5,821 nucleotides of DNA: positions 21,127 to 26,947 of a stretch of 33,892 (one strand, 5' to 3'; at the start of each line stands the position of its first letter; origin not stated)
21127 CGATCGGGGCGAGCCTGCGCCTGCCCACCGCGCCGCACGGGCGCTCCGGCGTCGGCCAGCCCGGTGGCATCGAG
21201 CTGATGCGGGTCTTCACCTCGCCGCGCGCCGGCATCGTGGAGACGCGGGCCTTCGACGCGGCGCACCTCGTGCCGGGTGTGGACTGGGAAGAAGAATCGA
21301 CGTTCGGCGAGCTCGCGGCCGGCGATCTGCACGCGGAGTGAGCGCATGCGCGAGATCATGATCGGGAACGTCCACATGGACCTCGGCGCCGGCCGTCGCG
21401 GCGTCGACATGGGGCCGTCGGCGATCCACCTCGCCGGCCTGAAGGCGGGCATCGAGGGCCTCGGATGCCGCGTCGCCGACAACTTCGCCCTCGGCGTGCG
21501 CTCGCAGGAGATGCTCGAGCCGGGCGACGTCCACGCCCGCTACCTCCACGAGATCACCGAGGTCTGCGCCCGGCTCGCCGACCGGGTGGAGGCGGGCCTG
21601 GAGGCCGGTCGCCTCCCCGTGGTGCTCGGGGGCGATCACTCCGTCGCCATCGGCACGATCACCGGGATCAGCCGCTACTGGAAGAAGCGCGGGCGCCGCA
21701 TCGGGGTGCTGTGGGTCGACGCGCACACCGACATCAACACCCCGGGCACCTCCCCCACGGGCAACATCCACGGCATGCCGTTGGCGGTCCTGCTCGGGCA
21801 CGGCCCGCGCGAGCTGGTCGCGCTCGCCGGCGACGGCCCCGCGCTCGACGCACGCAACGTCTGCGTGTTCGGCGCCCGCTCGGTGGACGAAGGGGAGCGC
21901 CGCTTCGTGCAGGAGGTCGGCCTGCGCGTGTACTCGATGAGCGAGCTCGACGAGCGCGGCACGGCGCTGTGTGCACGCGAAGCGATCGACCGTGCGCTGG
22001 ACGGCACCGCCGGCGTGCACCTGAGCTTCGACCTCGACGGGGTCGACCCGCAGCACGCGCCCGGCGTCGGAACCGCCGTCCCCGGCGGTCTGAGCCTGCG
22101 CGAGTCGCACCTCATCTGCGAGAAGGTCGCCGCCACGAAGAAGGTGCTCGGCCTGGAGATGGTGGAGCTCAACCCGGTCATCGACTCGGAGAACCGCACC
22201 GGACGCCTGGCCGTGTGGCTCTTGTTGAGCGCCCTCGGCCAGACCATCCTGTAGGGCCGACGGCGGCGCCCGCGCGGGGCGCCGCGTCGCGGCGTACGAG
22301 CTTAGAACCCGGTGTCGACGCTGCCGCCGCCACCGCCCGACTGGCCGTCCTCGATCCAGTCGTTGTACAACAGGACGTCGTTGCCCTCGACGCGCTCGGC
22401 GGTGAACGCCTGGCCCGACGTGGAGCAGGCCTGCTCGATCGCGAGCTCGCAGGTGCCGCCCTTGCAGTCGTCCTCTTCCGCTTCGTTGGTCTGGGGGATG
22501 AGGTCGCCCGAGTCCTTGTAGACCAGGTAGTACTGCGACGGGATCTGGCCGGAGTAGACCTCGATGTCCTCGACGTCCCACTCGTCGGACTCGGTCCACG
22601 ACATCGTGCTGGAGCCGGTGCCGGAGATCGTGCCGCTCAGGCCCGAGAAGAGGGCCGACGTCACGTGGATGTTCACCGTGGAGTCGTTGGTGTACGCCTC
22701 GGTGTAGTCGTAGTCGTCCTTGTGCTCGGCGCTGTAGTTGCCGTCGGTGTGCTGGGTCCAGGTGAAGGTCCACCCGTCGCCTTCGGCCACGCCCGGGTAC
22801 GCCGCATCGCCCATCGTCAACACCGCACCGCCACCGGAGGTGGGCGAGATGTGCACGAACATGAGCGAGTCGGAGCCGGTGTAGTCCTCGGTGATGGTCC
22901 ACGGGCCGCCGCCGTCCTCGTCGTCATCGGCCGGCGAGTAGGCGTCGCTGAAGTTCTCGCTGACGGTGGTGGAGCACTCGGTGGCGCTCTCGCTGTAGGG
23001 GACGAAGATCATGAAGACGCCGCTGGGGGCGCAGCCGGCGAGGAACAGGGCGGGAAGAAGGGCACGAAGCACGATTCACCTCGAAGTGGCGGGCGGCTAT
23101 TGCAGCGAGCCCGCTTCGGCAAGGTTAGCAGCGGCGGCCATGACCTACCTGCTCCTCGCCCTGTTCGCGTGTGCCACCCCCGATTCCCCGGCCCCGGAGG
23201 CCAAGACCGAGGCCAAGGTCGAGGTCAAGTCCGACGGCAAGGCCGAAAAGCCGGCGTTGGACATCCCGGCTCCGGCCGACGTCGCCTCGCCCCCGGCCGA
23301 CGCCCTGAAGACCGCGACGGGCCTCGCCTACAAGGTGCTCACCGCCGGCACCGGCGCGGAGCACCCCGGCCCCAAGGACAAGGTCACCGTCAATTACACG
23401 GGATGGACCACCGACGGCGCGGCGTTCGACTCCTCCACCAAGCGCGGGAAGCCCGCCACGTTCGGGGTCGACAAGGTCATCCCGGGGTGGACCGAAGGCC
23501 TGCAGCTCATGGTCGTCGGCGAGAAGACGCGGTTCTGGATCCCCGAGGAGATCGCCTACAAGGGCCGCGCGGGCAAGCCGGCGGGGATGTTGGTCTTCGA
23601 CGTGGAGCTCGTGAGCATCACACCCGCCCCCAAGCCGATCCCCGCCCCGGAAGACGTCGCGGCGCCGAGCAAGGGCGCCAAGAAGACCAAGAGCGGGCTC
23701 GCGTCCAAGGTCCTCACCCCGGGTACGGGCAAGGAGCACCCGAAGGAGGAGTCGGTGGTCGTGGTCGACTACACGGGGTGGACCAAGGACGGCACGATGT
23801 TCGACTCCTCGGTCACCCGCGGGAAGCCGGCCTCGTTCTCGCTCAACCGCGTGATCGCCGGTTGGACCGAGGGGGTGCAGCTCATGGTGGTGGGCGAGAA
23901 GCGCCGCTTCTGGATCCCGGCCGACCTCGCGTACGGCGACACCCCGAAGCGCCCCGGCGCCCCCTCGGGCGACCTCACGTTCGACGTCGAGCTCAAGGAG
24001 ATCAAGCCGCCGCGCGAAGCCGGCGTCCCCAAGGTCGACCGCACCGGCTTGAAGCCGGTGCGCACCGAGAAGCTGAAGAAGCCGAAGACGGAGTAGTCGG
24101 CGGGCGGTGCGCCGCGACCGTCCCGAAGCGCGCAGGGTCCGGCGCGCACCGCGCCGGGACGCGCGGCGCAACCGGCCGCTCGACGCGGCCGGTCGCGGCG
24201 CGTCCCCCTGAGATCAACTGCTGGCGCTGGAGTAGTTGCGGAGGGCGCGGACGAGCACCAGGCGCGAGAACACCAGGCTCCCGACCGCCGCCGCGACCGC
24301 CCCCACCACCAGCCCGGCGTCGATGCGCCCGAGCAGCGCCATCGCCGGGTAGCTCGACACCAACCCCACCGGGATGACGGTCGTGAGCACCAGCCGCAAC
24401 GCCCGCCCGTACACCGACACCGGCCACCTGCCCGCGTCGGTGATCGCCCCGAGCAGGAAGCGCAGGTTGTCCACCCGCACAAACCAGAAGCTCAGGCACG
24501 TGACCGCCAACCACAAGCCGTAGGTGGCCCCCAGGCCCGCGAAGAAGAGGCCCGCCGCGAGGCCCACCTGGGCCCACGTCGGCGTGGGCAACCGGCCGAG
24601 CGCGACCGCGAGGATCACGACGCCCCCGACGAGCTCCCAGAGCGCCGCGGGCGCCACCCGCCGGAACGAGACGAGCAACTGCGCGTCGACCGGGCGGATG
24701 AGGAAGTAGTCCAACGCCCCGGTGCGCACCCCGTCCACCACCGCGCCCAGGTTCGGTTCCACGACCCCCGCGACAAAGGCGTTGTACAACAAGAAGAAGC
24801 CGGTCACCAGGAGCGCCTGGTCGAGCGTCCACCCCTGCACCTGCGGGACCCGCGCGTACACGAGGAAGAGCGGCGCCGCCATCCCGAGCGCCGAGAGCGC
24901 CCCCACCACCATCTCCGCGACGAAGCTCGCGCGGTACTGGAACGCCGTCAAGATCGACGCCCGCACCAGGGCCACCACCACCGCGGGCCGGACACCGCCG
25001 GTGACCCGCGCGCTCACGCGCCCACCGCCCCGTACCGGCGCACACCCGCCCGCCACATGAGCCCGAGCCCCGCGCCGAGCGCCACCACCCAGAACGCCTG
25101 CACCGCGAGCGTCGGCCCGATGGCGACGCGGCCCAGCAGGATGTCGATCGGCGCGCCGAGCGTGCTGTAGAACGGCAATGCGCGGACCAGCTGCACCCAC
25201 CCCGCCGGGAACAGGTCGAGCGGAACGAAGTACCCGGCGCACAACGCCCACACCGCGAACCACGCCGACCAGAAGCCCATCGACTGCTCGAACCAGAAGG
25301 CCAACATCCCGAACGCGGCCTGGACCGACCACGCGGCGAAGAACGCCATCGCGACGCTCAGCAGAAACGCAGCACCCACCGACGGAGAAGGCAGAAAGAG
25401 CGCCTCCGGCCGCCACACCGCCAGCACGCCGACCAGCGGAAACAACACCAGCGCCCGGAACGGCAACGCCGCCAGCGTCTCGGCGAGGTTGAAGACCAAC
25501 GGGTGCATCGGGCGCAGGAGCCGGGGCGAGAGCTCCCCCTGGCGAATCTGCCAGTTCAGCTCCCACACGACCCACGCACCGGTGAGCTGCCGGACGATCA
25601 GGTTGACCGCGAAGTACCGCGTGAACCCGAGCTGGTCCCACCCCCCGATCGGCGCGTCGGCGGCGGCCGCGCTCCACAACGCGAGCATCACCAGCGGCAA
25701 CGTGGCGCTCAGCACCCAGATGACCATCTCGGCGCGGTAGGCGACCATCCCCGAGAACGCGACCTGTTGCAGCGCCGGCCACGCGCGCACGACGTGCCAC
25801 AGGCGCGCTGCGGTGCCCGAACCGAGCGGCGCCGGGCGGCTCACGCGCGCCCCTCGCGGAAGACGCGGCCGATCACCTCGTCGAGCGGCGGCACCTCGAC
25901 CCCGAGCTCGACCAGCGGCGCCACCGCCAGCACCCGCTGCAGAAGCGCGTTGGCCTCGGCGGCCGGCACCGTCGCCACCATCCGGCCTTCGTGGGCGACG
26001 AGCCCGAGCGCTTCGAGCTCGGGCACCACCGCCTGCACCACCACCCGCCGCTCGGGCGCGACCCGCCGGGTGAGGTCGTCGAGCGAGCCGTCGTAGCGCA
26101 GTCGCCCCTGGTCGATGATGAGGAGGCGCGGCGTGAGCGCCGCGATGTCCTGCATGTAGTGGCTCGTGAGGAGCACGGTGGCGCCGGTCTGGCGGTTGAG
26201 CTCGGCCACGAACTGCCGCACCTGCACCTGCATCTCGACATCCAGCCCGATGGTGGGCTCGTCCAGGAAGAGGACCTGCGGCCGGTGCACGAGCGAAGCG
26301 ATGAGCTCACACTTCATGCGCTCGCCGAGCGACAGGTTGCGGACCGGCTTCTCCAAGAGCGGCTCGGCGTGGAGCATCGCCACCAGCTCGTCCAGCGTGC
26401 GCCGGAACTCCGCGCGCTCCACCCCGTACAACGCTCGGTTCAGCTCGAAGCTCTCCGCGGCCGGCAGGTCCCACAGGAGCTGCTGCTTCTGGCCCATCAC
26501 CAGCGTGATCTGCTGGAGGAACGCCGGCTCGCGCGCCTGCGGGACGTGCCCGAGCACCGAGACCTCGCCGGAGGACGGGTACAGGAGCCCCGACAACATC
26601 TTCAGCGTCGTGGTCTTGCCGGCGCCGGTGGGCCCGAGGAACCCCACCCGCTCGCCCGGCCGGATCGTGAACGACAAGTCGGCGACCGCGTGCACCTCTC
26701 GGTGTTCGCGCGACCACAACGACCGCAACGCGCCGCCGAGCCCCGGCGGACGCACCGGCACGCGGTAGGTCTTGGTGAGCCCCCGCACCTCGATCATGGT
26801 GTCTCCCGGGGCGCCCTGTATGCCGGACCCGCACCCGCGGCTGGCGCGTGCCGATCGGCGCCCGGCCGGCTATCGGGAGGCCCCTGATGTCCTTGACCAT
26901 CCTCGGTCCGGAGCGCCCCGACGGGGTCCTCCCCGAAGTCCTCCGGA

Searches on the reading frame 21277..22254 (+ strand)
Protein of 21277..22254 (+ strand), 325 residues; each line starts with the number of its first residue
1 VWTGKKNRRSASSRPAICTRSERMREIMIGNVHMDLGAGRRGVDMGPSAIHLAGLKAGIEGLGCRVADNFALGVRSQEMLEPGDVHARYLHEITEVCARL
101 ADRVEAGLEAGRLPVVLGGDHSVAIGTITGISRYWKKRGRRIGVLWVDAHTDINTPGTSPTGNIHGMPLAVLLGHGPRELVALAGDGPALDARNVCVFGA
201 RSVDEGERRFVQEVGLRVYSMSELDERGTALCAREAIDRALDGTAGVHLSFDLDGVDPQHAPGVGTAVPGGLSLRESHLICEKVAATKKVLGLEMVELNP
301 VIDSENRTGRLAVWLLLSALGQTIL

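Call 53: search_protein_families(library=pfam, proteins=[window:21277-22254:+], max_evalue=0.00001)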
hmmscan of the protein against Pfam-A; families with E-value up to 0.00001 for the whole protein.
window:21277-22254:+ (325 aa): 1 family
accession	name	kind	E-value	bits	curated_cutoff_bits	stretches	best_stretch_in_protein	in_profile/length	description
PF00491.26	Arginase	-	8.4e-70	235.8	22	1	27-320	3-279/280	Arginase family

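Call 54: find_homologous_proteins(query=window:21277-22254:+, max_evalue=1e-60)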
Query window:21277-22254:+ (325 aa): 7920 proteins with E <= 1e-60 among 8000 candidates; the best 120 are listed.
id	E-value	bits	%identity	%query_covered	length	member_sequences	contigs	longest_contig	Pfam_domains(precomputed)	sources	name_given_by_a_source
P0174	2.0e-195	667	100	93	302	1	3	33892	PF00491.27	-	-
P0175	5.7e-173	593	88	93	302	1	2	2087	PF00491.27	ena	-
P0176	1.3e-171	588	87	93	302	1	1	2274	PF00491.27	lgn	-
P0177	2.2e-171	588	87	93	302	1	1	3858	PF00491.27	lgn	-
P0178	3.6e-171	587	88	93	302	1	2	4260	PF00491.27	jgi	-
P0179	3.4e-170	584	87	93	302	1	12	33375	PF00491.27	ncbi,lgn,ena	-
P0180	7.3e-169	579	85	93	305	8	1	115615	PF00491.27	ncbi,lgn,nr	ncbi:arginase [Deltaproteobacteria bacterium]|nr:arginase [Deltaproteobacteria bacterium]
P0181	5.8e-167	573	85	93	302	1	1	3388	PF00491.27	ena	-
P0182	2.2e-166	571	85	93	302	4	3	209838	PF00491.27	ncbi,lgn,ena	-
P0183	6.9e-166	569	83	93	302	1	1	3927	PF00491.27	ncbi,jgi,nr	ncbi:MAG: arginase [Deltaproteobacteria bacterium]|nr:arginase [Deltaproteobacteria bacterium]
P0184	3.4e-165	567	83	93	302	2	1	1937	PF00491.27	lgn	-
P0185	4.6e-165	567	83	93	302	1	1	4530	PF00491.27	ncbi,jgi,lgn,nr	ncbi:MAG: arginase [Deltaproteobacteria bacterium]|nr:arginase [Deltaproteobacteria bacterium]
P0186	1.8e-164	565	83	93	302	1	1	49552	PF00491.27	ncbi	-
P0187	1.3e-163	562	83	93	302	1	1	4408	PF00491.27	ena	-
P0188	2.6e-163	561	83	93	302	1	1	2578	PF00491.27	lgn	-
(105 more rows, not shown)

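Call 55: find_encoding_contigs(protein=P0186, flank=1000, max_places=10)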
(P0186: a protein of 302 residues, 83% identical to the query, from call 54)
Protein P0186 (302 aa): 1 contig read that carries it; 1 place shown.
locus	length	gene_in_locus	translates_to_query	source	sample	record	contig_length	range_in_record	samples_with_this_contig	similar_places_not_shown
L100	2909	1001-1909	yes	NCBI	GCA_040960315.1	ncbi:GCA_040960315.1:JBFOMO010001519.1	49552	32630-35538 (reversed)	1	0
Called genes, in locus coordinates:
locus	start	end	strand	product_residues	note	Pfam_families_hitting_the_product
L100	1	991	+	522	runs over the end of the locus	PF00171:Aldedh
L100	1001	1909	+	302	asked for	PF00491:Arginase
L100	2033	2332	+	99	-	PF05635:23S_rRNA_IVP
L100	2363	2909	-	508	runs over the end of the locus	PF11617:Cu-binding_MopE, PF13229:Beta_helix (weak), PF02415:Chlam_PMP (faint)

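Call 56: find_encoding_contigs(protein=P0179, flank=1000, max_places=10)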
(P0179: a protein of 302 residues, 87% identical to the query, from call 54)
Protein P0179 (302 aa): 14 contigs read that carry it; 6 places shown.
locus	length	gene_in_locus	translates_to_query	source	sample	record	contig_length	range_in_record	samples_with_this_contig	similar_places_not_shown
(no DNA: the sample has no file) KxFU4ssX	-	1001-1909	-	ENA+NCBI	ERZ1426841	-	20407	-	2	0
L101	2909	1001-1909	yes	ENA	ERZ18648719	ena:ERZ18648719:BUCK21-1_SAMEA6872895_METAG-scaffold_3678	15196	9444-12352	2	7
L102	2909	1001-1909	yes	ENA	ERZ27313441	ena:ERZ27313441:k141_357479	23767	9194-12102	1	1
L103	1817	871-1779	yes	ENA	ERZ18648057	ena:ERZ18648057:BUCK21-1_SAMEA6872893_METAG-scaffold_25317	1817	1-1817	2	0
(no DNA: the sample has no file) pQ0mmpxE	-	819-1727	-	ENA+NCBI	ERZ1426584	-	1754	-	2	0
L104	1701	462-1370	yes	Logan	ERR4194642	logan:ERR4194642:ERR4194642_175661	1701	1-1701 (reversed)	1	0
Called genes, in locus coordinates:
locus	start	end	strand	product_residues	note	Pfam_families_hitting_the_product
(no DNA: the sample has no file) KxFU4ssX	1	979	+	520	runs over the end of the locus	PF00171:Aldedh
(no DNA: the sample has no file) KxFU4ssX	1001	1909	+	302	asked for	PF00491:Arginase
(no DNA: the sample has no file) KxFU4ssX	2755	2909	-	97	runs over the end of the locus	-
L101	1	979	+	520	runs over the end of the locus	PF00171:Aldedh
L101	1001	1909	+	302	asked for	PF00491:Arginase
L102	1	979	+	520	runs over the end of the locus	PF00171:Aldedh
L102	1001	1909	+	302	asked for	PF00491:Arginase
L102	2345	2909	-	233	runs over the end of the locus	-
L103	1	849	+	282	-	?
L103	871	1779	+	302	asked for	PF00491:Arginase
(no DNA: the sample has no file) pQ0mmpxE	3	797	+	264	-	?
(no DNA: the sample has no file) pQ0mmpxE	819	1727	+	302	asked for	PF00491:Arginase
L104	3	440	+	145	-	?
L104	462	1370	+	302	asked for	PF00491:Arginase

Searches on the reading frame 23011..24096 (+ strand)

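Call 53: search_protein_families(library=pfam, proteins=[window:23011-24096:+], max_evalue=0.00001)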
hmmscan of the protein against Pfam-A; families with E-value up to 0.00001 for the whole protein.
window:23011-24096:+ (361 aa): 1 family
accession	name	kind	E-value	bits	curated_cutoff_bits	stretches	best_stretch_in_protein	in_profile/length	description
PF00254.34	FKBP_C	-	9.1e-50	167.4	21.1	2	240-329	1-94/94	FKBP-type peptidyl-prolyl cis-trans isomerase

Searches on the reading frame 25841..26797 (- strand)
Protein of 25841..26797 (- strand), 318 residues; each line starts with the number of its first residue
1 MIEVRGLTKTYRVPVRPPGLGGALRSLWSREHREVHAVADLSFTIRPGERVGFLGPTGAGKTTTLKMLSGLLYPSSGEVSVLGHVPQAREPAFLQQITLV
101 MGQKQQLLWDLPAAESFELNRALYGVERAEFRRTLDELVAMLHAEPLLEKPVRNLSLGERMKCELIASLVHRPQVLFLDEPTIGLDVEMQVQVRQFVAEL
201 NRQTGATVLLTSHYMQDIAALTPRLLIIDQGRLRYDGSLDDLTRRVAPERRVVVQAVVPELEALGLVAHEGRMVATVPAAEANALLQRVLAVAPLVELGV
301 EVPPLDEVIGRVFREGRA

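Call 53: search_protein_families(library=pfam, proteins=[window:25841-26797:-], max_evalue=0.00001)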
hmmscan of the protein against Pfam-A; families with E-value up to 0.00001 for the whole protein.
window:25841-26797:- (318 aa): 2 families
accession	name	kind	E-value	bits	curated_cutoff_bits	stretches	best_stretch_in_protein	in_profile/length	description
PF00005.33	ABC_tran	-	1.1e-25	91.2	25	1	39-182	2-136/137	ABC transporter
PF13304.12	AAA_21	-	1.4e-10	42.2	27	1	151-213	234-298/304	AAA domain, putative AbiEii toxin, Type IV TA system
